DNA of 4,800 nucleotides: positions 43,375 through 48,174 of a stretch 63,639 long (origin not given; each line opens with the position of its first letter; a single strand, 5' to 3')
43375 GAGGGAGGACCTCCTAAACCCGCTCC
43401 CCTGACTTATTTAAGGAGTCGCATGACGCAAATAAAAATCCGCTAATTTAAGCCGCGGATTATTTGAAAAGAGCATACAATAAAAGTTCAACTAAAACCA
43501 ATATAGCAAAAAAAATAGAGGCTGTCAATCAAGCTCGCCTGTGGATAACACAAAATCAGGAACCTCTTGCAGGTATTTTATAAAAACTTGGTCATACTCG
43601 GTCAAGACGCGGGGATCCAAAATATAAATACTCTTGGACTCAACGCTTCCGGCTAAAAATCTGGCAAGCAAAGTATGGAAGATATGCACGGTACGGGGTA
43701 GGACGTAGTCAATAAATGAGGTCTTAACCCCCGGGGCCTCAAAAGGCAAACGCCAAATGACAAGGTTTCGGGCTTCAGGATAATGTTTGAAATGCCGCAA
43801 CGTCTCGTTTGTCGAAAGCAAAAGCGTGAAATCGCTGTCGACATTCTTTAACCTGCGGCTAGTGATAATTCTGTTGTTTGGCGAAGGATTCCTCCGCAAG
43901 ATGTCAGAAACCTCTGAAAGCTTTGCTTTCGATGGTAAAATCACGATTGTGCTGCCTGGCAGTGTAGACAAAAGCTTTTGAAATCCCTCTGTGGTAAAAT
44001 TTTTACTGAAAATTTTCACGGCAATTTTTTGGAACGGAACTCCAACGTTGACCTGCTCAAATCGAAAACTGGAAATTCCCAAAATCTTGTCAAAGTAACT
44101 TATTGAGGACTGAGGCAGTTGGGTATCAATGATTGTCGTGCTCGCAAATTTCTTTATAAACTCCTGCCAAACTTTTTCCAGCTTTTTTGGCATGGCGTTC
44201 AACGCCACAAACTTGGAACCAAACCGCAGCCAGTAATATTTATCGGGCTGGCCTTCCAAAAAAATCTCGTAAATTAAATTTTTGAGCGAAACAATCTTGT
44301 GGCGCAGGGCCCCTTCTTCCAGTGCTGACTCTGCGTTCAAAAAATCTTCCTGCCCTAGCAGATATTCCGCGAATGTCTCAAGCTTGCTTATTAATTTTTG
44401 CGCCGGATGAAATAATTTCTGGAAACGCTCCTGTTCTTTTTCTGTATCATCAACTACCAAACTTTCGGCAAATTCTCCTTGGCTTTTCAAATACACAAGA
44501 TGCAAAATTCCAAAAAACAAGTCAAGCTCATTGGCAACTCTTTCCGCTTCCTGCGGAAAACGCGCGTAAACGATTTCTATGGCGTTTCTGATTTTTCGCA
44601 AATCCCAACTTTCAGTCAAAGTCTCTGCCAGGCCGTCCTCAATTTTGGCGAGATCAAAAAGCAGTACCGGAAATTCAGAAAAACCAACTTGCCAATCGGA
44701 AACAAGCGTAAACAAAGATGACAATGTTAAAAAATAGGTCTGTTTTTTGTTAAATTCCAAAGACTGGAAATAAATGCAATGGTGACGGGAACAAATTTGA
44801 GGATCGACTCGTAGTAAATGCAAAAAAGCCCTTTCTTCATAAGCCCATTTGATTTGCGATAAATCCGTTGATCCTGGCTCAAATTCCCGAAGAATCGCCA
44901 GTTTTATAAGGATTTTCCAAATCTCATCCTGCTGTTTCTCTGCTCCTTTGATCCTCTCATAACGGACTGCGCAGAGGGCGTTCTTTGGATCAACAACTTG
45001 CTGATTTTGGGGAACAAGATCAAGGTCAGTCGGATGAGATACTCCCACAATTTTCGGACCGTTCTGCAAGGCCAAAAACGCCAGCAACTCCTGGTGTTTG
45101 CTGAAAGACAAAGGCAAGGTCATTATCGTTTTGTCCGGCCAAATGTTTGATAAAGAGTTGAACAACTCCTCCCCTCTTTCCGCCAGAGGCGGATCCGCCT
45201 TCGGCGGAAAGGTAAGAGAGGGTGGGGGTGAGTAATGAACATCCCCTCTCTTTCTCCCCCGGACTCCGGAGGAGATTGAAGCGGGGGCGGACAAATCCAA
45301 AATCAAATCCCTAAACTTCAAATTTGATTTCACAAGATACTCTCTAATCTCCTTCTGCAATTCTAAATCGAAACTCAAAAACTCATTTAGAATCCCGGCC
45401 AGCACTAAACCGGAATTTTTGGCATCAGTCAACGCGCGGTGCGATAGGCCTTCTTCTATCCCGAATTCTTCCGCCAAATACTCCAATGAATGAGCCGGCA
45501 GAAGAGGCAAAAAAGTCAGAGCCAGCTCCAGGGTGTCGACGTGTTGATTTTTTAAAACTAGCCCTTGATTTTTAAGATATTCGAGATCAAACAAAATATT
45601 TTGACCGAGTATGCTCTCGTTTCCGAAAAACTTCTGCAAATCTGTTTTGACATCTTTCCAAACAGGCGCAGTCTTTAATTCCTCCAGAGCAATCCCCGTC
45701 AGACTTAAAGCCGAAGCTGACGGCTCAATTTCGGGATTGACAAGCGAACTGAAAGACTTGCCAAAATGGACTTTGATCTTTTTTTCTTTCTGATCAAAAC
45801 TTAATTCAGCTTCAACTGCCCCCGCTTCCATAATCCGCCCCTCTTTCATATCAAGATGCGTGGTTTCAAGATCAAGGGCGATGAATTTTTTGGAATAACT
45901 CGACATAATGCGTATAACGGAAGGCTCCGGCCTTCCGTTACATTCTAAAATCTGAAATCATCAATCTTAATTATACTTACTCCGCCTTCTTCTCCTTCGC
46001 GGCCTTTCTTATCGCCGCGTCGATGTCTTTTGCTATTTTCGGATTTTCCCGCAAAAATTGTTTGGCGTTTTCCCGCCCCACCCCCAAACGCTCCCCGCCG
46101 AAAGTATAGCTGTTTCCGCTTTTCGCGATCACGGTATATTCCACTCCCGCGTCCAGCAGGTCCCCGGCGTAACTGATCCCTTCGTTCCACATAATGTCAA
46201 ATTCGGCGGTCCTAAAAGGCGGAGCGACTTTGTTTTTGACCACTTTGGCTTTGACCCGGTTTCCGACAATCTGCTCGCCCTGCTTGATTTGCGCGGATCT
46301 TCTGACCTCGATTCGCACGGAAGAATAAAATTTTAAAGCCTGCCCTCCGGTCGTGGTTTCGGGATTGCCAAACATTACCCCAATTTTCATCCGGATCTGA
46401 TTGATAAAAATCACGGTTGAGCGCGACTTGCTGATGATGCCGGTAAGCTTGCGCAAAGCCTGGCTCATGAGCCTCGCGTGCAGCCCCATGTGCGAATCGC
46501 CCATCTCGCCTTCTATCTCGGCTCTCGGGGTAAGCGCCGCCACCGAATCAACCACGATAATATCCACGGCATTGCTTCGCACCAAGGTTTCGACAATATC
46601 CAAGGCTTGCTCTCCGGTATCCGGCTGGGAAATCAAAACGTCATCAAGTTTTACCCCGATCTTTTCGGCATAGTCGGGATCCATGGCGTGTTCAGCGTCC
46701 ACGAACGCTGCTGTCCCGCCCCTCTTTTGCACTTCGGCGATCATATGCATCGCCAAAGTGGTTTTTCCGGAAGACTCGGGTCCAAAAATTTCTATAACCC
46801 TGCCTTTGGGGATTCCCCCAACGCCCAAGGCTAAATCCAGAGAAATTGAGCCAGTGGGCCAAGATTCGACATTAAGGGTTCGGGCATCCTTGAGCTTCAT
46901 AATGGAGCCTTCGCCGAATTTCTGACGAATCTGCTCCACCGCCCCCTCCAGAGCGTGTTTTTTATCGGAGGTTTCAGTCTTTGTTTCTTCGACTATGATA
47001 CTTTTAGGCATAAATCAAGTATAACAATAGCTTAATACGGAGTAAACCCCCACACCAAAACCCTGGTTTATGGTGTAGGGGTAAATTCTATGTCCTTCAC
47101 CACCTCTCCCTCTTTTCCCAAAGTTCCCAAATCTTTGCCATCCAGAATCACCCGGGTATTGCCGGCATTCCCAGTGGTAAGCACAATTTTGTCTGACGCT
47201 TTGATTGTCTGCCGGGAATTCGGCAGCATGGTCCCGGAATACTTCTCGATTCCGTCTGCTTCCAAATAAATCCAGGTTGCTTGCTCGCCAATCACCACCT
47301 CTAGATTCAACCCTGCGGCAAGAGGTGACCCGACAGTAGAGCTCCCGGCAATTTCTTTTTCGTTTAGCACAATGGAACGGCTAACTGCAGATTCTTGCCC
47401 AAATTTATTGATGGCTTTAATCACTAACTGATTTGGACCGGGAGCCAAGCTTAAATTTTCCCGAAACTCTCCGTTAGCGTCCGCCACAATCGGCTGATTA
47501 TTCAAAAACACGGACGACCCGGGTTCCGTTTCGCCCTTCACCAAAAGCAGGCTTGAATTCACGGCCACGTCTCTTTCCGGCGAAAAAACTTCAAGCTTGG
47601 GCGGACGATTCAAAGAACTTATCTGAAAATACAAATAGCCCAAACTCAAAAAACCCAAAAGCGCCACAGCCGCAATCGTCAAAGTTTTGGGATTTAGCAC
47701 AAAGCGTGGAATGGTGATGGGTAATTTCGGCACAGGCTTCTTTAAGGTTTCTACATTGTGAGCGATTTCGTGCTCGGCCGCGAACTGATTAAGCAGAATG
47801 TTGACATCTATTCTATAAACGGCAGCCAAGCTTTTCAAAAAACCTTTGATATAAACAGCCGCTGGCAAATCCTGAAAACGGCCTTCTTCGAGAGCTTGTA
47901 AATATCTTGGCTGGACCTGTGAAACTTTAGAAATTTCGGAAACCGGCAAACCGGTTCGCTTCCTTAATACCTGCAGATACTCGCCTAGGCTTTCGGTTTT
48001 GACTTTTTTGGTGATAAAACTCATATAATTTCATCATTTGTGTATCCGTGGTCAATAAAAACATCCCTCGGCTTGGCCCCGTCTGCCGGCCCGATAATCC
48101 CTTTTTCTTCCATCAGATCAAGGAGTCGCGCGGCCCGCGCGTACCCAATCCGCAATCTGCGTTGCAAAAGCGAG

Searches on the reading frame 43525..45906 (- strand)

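Call 5: search_protein_families(library=pfam, proteins=[window:43525-45906:-], max_evalue=0.001)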
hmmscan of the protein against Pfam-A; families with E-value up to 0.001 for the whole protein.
window:43525-45906:- (793 aa): 1 family
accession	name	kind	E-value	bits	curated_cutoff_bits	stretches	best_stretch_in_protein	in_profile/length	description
PF00929.31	RNase_T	-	6.7e-19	69.5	24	1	9-166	1-161/164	Exonuclease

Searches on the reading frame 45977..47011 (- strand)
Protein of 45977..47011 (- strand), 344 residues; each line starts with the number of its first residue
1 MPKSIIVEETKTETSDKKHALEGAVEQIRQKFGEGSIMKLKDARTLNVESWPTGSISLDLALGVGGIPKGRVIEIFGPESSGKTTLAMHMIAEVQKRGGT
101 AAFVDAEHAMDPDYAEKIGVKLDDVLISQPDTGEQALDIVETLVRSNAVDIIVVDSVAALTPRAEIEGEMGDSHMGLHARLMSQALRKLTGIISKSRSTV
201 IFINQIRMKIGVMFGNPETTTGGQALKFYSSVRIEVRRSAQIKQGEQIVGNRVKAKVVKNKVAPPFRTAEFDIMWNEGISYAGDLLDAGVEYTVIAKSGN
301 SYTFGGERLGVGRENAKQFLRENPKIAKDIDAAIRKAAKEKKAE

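Call 5: search_protein_families(library=pfam, proteins=[window:45977-47011:-], max_evalue=0.001)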
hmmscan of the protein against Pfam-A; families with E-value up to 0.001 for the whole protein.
window:45977-47011:- (344 aa): 11 families
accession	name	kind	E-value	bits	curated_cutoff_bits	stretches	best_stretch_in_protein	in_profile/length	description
PF00154.27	RecA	-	7.1e-137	455.5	27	1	20-280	2-262/262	recA bacterial DNA recombination protein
PF21096.2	RecA_C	-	1.1e-18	67.5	27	1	283-338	1-56/57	RecA C-terminal domain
PF08423.17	Rad51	-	9.2e-10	38.6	22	1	52-239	9-212/244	Rad51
PF06745.19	ATPase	-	3.3e-07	30.4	26.6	1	52-109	2-59/231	KaiC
PF02283.22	CobU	-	3.2e-05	24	27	1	75-205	3-124/168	Cobinamide kinase / cobinamide phosphate guanyltransferase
PF01637.24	ATPase_2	-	3.8e-05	24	33.2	1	71-131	21-69/225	ATPase domain predominantly from Archaea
PF13481.12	AAA_25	-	0.00022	21.4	27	0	65-109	28-83/195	AAA domain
PF13479.12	AAA_24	-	0.00041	20.7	27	1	71-162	3-78/195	AAA domain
PF00005.33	ABC_tran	-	0.00052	21.1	25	0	67-120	8-63/137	ABC transporter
PF13401.12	AAA_22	-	0.00062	20.5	27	1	71-161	6-97/130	AAA domain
PF03205.20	MobB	-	0.00081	19.7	26.6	0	72-117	1-47/133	Molybdopterin guanine dinucleotide synthesis protein B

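Call 44: list_cluster_members(proteins=[window:45977-47011:-, window:31554-34196:+, window:30191-31552:+, P0012, window:25442-26839:-, window:36128-36502:-])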
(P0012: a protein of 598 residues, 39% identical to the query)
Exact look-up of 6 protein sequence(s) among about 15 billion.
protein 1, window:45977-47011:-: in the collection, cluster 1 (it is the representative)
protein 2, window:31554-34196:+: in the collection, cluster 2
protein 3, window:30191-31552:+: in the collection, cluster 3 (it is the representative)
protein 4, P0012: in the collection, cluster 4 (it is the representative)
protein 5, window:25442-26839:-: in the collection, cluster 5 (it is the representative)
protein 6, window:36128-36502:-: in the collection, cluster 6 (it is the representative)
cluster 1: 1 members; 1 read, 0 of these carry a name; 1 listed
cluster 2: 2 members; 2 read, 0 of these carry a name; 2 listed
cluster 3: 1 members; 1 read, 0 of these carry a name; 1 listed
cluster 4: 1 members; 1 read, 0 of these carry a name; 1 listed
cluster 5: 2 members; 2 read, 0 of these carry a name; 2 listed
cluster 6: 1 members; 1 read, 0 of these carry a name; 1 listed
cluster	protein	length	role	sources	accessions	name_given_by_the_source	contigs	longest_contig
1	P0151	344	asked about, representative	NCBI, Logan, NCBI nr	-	-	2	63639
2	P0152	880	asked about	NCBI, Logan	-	-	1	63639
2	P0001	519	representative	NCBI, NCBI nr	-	-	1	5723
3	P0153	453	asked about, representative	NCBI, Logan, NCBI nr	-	-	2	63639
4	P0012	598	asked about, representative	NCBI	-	-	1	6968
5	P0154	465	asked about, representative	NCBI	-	-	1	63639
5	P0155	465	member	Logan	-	-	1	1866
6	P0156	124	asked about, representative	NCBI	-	-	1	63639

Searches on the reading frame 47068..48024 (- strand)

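Call 5: search_protein_families(library=pfam, proteins=[window:47068-48024:-], max_evalue=0.001)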
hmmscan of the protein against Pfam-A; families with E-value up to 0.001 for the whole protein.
window:47068-48024:- (318 aa): 3 families
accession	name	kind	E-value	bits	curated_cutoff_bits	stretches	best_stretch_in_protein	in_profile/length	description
PF13413.12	HTH_25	-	1.8e-14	53.7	24.6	1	16-72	1-57/62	Helix-turn-helix domain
PF13464.11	RodZ_C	-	1.5e-09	38.1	23.9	1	248-312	6-71/72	RodZ C-terminal domain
PF09136.16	Glucodextran_B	-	1.6e-06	28.4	27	1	142-221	1-82/83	Glucodextranase, domain B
